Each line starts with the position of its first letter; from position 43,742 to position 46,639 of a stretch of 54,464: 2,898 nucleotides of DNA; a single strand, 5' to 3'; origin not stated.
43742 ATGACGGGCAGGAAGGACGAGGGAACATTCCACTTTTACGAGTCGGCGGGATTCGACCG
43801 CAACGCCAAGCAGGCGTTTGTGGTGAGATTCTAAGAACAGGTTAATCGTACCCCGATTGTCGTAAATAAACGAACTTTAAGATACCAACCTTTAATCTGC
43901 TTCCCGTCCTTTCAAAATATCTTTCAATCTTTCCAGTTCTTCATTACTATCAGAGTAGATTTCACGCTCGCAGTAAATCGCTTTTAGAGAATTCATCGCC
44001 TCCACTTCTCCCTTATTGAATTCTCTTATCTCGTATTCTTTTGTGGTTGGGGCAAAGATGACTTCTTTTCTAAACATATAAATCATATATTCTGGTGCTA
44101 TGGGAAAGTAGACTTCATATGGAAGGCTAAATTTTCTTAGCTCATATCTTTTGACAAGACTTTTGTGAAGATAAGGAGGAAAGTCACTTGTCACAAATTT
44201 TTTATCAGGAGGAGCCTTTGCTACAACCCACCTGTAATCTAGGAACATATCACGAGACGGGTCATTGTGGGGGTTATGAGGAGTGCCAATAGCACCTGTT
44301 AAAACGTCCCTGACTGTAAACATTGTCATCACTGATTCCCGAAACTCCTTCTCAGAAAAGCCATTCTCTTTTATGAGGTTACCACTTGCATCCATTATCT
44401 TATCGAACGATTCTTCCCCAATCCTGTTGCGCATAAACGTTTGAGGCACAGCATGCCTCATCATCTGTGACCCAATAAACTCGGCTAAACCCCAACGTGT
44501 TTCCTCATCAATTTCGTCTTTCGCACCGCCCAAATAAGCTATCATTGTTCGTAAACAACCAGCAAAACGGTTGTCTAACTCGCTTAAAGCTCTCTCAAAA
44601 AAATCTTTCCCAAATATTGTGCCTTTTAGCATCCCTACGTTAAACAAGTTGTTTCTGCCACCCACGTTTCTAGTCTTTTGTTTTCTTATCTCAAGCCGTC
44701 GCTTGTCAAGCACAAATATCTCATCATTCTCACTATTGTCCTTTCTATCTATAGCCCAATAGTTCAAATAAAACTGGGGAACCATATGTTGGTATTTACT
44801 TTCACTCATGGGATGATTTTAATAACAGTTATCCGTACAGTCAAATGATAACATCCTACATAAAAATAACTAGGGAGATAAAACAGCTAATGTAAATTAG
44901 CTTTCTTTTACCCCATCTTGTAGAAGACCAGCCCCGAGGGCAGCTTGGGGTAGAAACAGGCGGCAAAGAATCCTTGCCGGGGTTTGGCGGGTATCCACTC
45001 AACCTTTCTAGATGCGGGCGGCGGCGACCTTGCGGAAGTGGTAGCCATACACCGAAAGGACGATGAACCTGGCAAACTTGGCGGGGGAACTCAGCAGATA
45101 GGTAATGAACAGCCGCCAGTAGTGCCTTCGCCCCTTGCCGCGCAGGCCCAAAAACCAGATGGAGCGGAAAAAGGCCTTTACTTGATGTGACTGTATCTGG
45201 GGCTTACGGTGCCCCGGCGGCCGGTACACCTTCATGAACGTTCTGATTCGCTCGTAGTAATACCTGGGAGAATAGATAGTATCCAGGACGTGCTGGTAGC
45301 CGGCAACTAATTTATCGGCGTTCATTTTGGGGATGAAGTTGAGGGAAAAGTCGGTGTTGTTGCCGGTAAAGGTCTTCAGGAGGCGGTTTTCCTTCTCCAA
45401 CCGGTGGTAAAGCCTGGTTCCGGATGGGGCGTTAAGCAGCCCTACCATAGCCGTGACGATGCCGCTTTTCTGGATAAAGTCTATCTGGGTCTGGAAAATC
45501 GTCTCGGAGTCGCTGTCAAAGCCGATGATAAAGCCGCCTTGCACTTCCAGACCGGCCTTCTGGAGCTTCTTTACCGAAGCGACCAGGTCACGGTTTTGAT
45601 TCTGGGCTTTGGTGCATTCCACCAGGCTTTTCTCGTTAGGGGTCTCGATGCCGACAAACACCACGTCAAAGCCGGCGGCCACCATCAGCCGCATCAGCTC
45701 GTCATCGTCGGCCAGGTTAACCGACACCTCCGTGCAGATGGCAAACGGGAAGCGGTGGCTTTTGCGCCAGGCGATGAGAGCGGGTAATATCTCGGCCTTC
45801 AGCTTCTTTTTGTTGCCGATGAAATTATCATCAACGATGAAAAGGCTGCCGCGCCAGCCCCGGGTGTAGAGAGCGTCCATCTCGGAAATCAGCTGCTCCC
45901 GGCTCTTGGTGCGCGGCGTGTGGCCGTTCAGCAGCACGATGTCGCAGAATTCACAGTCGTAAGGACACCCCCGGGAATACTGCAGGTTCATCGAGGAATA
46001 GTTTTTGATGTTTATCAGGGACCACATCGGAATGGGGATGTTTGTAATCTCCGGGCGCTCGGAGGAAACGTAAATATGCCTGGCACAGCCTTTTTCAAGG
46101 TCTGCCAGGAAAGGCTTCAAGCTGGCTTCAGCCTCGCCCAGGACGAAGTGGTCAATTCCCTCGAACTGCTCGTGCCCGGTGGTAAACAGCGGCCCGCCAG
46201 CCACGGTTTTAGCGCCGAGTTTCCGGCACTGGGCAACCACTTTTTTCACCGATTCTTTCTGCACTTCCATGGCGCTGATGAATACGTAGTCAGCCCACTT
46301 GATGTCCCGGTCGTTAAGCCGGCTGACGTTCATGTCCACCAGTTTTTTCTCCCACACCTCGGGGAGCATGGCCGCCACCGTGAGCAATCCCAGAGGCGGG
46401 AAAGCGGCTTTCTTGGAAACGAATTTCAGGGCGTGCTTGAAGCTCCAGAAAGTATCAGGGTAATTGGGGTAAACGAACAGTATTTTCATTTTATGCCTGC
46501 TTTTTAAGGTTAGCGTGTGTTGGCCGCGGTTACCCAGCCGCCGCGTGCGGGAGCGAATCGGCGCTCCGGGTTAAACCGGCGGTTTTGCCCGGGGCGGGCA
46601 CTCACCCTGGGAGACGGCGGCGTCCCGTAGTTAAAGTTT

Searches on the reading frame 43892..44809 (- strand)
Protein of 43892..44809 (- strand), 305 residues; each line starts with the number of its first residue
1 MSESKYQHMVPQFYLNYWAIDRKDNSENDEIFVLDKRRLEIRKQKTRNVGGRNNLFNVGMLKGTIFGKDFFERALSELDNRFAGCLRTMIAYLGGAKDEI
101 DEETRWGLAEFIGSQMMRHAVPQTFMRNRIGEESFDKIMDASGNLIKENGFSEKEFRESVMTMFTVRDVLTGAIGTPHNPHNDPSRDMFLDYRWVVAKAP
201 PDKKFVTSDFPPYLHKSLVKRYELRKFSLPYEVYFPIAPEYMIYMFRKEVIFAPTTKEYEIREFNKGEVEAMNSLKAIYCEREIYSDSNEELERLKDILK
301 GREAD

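Call 95: search_protein_families(library=pfam, proteins=[window:43892-44809:-], max_evalue=0.01)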
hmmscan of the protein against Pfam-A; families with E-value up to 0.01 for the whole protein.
window:43892-44809:- (305 aa): 1 family
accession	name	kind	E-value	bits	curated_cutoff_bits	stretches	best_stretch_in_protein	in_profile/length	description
PF14022.11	DUF4238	-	1.7e-34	120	27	1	6-288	1-279/281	Protein of unknown function (DUF4238)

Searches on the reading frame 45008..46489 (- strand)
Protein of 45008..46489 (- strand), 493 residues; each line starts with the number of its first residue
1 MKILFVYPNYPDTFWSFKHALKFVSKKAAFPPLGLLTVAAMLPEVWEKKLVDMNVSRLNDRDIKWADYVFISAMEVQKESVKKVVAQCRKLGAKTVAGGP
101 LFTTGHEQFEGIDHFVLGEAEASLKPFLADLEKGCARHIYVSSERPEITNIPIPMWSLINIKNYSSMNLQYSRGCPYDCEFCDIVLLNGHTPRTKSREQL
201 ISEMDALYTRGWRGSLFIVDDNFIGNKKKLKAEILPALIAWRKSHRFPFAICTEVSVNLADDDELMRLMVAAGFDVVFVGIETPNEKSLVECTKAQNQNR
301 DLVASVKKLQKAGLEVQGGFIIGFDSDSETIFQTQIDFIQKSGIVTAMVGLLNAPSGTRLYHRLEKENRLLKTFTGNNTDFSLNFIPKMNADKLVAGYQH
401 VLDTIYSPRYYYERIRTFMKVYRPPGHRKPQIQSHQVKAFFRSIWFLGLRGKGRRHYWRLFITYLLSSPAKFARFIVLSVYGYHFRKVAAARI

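Call 95: search_protein_families(library=pfam, proteins=[window:45008-46489:-], max_evalue=0.01)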
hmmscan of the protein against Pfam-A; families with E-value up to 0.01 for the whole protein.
window:45008-46489:- (493 aa): 3 families
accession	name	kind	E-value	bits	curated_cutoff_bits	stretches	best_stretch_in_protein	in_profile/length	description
PF13282.11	DUF4070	-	1.4e-41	142.3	22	1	358-490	1-136/144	Domain of unknown function (DUF4070)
PF04055.27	Radical_SAM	-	3.4e-13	50.6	29.5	1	171-328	3-155/166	Radical SAM superfamily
PF02310.24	B12-binding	-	3.7e-13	49.8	32.1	1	30-124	12-117/121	B12 binding domain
